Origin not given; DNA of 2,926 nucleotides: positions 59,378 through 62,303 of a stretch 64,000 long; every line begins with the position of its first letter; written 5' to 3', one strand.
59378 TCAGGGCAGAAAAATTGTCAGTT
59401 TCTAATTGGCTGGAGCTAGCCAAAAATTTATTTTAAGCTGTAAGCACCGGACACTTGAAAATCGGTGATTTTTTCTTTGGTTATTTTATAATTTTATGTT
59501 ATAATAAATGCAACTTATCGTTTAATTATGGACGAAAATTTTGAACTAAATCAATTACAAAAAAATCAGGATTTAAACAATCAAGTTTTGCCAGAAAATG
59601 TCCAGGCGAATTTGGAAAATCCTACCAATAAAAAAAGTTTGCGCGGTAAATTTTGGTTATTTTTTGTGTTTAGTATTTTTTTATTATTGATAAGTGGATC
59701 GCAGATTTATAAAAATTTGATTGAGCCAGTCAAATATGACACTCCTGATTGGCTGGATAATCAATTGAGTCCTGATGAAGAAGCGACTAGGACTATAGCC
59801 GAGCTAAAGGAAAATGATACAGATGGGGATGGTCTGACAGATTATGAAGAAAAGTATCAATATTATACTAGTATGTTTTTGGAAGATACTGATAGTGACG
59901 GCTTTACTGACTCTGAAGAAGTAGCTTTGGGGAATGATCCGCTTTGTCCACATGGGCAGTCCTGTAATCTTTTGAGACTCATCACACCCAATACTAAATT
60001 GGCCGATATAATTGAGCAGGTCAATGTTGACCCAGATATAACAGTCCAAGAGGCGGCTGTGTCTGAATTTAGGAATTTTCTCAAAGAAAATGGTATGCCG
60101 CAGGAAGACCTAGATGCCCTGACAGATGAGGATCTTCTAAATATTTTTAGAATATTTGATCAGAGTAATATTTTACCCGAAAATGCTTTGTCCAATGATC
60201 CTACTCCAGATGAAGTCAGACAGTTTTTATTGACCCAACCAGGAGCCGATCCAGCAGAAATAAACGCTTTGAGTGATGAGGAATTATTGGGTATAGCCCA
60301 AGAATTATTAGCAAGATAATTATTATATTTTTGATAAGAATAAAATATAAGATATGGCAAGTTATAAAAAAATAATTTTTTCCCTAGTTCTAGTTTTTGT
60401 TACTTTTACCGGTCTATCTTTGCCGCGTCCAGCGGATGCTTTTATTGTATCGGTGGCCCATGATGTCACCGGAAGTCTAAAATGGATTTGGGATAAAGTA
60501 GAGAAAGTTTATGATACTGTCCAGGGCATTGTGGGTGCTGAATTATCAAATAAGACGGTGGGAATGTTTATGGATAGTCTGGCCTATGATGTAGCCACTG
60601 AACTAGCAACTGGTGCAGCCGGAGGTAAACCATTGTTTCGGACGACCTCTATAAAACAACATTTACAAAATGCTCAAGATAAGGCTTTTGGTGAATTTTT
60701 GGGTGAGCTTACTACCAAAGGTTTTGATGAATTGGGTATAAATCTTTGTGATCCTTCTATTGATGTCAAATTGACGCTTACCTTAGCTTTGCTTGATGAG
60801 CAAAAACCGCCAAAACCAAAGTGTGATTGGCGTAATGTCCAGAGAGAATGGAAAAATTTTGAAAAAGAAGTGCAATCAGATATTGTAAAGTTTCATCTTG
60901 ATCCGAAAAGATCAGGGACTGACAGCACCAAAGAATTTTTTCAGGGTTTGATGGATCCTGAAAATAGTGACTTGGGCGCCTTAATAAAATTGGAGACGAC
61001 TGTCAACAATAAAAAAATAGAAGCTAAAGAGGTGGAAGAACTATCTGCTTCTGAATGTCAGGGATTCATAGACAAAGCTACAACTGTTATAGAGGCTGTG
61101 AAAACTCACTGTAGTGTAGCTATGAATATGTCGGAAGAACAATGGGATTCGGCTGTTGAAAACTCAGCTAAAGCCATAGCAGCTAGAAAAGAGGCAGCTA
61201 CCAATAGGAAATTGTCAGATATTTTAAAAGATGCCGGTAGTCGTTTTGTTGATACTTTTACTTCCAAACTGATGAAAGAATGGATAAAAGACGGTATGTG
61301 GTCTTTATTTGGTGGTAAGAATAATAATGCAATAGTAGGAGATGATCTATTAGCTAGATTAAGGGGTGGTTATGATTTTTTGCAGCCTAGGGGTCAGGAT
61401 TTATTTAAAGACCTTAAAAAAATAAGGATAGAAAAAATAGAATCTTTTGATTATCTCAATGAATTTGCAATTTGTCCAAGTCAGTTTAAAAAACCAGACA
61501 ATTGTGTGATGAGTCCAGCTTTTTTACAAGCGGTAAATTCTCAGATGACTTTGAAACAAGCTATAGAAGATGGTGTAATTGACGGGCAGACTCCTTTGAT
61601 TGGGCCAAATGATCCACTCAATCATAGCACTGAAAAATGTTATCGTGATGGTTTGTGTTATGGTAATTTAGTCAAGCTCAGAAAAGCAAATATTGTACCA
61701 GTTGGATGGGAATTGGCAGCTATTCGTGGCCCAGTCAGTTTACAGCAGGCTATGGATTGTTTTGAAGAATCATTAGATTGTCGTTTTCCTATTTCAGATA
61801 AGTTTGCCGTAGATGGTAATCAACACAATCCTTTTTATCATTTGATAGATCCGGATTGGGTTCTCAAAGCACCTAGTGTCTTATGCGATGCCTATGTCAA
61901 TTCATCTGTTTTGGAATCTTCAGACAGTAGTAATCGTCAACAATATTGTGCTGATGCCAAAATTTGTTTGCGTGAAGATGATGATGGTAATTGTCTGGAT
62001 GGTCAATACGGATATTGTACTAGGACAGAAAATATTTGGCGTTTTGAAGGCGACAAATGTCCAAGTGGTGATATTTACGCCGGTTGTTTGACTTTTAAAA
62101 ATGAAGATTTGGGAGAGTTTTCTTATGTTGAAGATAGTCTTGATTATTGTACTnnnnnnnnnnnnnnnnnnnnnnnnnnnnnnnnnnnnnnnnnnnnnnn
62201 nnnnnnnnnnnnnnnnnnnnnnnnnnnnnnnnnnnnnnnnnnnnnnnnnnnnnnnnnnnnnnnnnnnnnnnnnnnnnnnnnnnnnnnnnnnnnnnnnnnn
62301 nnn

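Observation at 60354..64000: Giant (>3.6 kb, still open at the window edge) secreted Cys-rich protein gene that the ORF track does not list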

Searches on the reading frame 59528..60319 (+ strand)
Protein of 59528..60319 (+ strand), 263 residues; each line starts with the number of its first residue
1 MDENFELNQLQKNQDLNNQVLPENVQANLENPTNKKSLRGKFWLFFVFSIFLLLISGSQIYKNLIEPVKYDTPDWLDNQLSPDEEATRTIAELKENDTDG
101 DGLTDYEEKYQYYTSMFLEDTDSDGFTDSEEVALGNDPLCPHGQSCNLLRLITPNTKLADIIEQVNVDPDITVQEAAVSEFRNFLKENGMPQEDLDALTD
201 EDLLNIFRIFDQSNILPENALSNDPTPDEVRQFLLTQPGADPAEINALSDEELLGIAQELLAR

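Call 4: search_protein_families(library=pfam, proteins=[window:59528-60319:+], max_evalue=0.1)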
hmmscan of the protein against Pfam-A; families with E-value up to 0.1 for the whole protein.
window:59528-60319:+ (263 aa): 1 family
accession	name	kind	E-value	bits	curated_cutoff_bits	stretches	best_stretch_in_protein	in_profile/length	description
PF18884.5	TSP3_bac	-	8.1e-11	42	25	2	120-139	1-20/22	Bacterial TSP3 repeat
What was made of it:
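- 59528..60319 (+): Partner gene: a 263-aa single-pass membrane protein with two TSP3 (Ca-binding) repeats and 2 Cys. It ends 34 nt before the giant gene. TSP3_bac E 8e-11 (call 4).
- Checked: 59528-60319 is directly adjacent (TSP3_bac E 8e-11, call 4).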

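Call 7: search_protein_families(library=ncbifam, proteins=[window:59528-60319:+], max_evalue=0.1)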
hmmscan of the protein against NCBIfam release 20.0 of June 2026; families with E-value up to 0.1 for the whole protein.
window:59528-60319:+ (263 aa): 2 families
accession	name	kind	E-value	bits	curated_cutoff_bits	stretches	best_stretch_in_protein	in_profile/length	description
NF047639.1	throspo3_MtsD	equivalog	8.5e-05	20.9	800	1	93-142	456-504/651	cell-cell cohesion protein MtsD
NF033765.2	gliding_CglD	equivalog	0.011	13.5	400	1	94-134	76-121/1124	adventurous gliding motility lipoprotein CglD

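Call 88: search_protein_families(library=padloc, proteins=[window:59528-60319:+], max_evalue=0.01)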
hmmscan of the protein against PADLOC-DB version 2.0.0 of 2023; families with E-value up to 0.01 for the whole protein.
window:59528-60319:+ (263 aa): 0 families
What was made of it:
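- On Anti-phage defence systems (PADLOC): No hits for the giant protein, the TSP3 protein, the VirB6-like protein or the 413-aa protein (call 88).
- Tried and rejected: NCBIfam and PADLOC gave nothing meaningful (calls 7, 88).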

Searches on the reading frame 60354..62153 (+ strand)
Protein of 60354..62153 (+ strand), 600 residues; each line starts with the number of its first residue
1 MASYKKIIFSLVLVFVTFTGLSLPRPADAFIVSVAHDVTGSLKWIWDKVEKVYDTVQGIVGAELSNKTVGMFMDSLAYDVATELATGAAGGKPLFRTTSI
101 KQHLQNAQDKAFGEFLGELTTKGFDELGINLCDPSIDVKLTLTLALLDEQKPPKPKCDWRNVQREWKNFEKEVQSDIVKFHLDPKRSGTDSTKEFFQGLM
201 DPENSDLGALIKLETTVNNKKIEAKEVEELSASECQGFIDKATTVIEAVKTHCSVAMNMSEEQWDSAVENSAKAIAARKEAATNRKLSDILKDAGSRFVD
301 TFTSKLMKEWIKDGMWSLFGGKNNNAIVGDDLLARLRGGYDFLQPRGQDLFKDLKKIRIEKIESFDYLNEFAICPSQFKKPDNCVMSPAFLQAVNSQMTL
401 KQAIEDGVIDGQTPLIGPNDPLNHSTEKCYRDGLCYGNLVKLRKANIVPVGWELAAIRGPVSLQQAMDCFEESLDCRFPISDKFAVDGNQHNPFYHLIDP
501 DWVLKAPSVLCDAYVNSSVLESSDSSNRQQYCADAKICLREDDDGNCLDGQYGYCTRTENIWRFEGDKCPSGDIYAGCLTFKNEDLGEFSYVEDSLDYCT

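Call 56: predict_structure(alignment_id=A5)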
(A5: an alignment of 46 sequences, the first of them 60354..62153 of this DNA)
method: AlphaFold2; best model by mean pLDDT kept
length: 600 residues; sequences in the alignment: 46
mean_pLDDT: 64.9   pTM: 0.40
mean pLDDT of the five models: 64.9, 59.9, 59.8, 57.4, 57.0
residues with pLDDT >= 90: 94; 70-90: 162; 50-70: 185; < 50: 159
segments of 3 or more residues with pLDDT < 50: 22-39, 85-98, 136-155, 173-191, 297-306, 308-310, 316-318, 320-359, 560-568, 597-600
pLDDT, mean of each block of 10 residues (from residue 1): 73 77 41 41 58 51 56 54 44 44 64 67 60 48 27 52 63 47 39 52 59 73 75 70 66 72 59 56 51 48 46 48 38 43 42 43 70 82 89 94 96 93 77 91 89 93 96 91 92 95 89 76 76 79 77 62 46 58 81 56
secondary structure, 60 per line:
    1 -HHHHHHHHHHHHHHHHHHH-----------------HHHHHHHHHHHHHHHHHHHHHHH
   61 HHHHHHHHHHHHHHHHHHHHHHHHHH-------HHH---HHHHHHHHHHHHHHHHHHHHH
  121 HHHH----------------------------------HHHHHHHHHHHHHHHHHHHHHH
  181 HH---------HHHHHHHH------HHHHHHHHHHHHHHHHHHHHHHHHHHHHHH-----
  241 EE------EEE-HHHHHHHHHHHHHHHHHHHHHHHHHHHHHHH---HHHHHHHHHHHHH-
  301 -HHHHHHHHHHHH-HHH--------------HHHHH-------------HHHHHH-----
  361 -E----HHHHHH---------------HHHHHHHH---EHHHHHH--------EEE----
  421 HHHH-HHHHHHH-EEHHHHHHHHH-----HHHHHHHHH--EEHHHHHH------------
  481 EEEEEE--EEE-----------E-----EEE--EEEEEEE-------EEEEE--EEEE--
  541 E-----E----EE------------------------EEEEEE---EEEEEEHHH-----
elements in order: H2-20 H38-86 H100-124 H159-182 H192-199 H206-235 E249-251 H253-283 H287-299 H302-313 H332-336 H350-355 H367-372 H388-395 H400-405 E414-416 H421-424 H426-432 H436-444 H450-458 H463-468 E481-486 E489-491 E509-511 E514-520 E528-532 E535-538 E578-583 E587-592
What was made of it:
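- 60465..61418 (+): N-terminal alpha-helical region, aa 38-355, with two conserved Cys (C132, C157) and the motif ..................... The AF2 model shows long helices at low confidence, pLDDT 40-75 (call 56).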

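Call 58: fold_search(model_id=the predicted structure, library=pdb)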
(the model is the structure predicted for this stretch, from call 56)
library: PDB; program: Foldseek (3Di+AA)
matches with E <= 10: 52; with E <= 0.001: 0
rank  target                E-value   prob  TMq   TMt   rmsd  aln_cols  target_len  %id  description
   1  8pr3_m                3.0e+00  0.02  0.06  0.06  37.5       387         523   12  Cytoplasmic dynein-1 heavy chain bound to JIP3-RH1 (released 2024-03-27)
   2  8uhe_J                3.3e+00  0.04  0.07  0.16  17.5       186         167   12  Structure of the far-red light-absorbing allophycocyanin core expressed during FaRLiP (released 2024-01-03)
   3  8otz_Cv               3.7e+00  0.02  0.07  0.09  53.9       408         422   13  48-nm repeat of the native axonemal doublet microtubule from bovine sperm (released 2023-11-22)
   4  6zvr_CB               3.9e+00  0.09  0.10  0.24  40.2       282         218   12  C11 symmetry: Bacterial Vipp1 and PspA are members of the ancient ESCRT-III membrane-remodeling superfamily. (released 2021-08-04)
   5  8gmr_A                3.9e+00  0.06  0.09  0.20  27.7       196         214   10  Cryo-EM structure of octameric human CALHM1 (released 2023-07-26)
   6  3qni_A                3.9e+00  0.04  0.09  0.16  27.7       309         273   13  Crystal structure of human PACSIN 1 F-BAR domain (released 2011-08-10)
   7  8otz_Cm               3.9e+00  0.02  0.07  0.10  62.2       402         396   12  48-nm repeat of the native axonemal doublet microtubule from bovine sperm (released 2023-11-22)
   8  9fqr_A0               4.2e+00  0.02  0.07  0.09  53.2       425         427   14  96-nm repeat of axonemal doublet microtubules from bovine sperm (released 2025-03-26)
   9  8otz_DP               4.4e+00  0.05  0.08  0.18  30.0       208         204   12  48-nm repeat of the native axonemal doublet microtubule from bovine sperm (released 2023-11-22)
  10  7rro_A2               4.4e+00  0.02  0.07  0.10  62.5       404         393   12  Structure of the 48-nm repeat doublet microtubule from bovine tracheal cilia (released 2021-10-27)
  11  8to0_k                4.7e+00  0.02  0.07  0.09  54.3       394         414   14  48-nm repeating structure of doublets from mouse sperm flagella (released 2023-11-01)
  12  7uqa_F                5.2e+00  0.04  0.08  0.24  15.1       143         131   13  Crystal structure of the small Ultra-Red Fluorescent Protein (smURFP) (released 2023-07-19)
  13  3caz_A                5.2e+00  0.03  0.07  0.17  21.5       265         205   14  Crystal structure of a BAR protein from Galdieria sulphuraria (released 2008-03-04)
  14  8bhf_n1               5.2e+00  0.02  0.08  0.14  33.2       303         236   12  Cryo-EM structure of stalled rabbit 80S ribosomes in complex with human CCR4-NOT and CNOT4 (released 2023-09-06)
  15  5wj5_A                5.5e+00  0.04  0.08  0.10  23.7       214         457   10  Human TRPML1 channel structure in closed conformation (released 2017-10-18)
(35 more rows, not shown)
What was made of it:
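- Tried and rejected: Foldseek against the PDB on the aa 1-600 model gave nothing with E below 3 (call 58).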
